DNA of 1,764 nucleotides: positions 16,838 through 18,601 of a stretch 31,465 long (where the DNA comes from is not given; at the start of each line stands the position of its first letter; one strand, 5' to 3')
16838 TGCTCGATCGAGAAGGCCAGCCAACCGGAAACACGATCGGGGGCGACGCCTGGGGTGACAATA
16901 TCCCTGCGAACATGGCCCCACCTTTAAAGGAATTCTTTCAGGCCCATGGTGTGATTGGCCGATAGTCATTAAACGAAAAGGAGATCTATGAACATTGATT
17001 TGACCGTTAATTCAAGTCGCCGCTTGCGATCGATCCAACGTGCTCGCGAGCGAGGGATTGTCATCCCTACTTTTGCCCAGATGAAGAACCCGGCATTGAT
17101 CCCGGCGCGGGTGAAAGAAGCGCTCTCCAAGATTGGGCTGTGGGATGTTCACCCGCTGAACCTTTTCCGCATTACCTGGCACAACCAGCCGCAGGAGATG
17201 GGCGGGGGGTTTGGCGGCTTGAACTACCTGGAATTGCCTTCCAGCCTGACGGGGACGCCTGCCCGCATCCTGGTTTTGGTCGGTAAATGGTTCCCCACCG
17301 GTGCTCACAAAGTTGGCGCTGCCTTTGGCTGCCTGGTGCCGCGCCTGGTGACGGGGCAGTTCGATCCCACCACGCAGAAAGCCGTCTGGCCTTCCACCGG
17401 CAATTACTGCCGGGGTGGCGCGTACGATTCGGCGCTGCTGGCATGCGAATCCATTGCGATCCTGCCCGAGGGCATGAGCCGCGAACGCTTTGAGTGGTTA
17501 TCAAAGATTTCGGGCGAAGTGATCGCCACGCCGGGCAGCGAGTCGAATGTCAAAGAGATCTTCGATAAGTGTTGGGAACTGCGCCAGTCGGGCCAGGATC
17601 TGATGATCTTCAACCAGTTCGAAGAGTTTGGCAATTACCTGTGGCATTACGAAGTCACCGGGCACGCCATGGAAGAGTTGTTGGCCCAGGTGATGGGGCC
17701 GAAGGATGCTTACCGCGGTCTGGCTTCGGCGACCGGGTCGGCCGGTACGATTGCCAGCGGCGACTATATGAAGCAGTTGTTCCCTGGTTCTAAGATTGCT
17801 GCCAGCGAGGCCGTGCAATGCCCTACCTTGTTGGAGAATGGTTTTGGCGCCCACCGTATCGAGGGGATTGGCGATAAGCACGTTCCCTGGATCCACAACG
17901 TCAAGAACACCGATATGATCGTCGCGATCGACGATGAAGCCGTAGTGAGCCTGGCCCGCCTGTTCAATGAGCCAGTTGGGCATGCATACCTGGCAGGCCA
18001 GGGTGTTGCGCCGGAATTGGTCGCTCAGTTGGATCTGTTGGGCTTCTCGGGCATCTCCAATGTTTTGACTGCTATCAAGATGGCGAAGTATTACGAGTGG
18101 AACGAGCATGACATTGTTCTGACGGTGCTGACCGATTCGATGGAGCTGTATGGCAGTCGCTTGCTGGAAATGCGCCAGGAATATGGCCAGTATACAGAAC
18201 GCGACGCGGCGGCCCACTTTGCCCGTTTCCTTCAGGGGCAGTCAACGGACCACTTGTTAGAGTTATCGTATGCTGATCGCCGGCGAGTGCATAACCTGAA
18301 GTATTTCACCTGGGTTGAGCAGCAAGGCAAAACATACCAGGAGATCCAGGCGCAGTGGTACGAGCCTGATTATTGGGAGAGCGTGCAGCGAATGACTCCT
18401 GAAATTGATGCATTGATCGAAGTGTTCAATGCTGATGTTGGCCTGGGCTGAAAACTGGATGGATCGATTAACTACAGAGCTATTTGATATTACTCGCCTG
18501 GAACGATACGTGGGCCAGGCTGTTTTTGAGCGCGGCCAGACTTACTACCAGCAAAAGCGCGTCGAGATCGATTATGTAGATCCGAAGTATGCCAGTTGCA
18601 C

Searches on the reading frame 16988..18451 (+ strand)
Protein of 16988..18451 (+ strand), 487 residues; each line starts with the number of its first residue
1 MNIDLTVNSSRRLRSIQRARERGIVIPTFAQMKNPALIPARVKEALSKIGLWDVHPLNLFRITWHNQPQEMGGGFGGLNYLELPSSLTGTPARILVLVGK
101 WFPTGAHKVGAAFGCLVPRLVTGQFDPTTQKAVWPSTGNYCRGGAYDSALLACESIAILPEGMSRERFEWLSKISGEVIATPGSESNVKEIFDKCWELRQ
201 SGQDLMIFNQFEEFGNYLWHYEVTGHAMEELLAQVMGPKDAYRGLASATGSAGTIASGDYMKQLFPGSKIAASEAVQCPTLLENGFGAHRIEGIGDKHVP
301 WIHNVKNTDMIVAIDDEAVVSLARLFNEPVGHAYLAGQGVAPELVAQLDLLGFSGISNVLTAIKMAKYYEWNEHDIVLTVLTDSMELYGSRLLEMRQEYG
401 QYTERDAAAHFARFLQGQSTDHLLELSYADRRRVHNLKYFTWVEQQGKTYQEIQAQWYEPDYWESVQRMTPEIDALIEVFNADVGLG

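Call 4: search_protein_families(library=pfam, proteins=[window:16988-18451:+])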
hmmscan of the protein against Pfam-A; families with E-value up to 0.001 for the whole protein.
window:16988-18451:+ (487 aa): 1 family
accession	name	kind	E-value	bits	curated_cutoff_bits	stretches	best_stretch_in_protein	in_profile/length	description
PF00291.31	PALP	-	1e-10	41.9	35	1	103-327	33-257/295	Pyridoxal-phosphate dependent enzyme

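Call 5: search_protein_families(library=ncbifam, proteins=[window:16988-18451:+])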
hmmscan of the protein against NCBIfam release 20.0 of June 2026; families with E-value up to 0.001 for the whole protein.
window:16988-18451:+ (487 aa): 6 families
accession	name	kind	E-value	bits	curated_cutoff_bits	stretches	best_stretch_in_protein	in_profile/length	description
TIGR01139.1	cysK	equivalog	2e-24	86.4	350.95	1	90-390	19-294/298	cysteine synthase A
TIGR01136.1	cysKM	subfamily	7.7e-22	78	344.15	1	89-386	18-291/299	cysteine synthase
NF007989.0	PRK10717.1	equivalog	4.7e-16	58.8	387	1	90-394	27-318/334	cysteine synthase A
TIGR01137.1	cysta_beta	equivalog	9.7e-15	54.2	510.25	1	122-394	56-311/457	cystathionine beta-synthase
NF008735.0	PRK11761.1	equivalog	1.1e-08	34.7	413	1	99-324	34-244/296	cysteine synthase CysM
TIGR03945.1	PLP_SbnA_fam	equivalog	6.9e-08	31.9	349.95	1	81-327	11-253/304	2,3-diaminopropionate biosynthesis protein SbnA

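Call 48: search_solved_structures(query=window:16988-18451:+, max_evalue=0.01)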
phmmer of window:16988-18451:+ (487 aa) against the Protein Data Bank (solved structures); distinct sequences matched with E-value up to 0.01: 87 (the best 60 are shown).
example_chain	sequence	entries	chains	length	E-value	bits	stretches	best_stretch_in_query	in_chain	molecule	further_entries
8t2c_A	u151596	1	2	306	2.1e-15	59.7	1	78-331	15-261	Cysteine synthase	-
8srt_A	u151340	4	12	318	2.2e-15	59.6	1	77-331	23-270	Cysteine synthase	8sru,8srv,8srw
7n2t_A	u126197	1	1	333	2.6e-15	59.4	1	89-329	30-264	Cysteine synthase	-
3fca_A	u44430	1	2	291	1.9e-14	56.5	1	133-332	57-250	Cysteine synthase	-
1o58_A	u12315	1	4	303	2e-14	56.4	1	133-332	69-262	O-acetylserine sulfhydrylase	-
2isq_A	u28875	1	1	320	1.6e-13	53.5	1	94-327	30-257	Cysteine synthase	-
2egu_A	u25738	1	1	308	1.6e-13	53.5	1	126-325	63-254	Cysteine synthase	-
1z7w_A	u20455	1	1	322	1.6e-13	53.4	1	94-327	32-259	Cysteine synthase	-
1z7y_A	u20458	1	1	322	3.3e-13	52.5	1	120-327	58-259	Cysteine synthase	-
5b53_A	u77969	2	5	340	5e-13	51.8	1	81-340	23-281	Cysteine synthase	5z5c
4i1y_A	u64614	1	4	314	7.4e-13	51.3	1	76-335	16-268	Cysteine synthase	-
8b9y_A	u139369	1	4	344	9.4e-13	51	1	122-325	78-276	Cysteine synthase, putative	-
3rr2_A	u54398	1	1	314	1.2e-12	50.6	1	76-328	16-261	Cysteine synthase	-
5b55_A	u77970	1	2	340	2.5e-12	49.5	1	81-340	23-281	Cysteine synthase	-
9nld_A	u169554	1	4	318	3e-12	49.3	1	133-337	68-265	Cysteine synthase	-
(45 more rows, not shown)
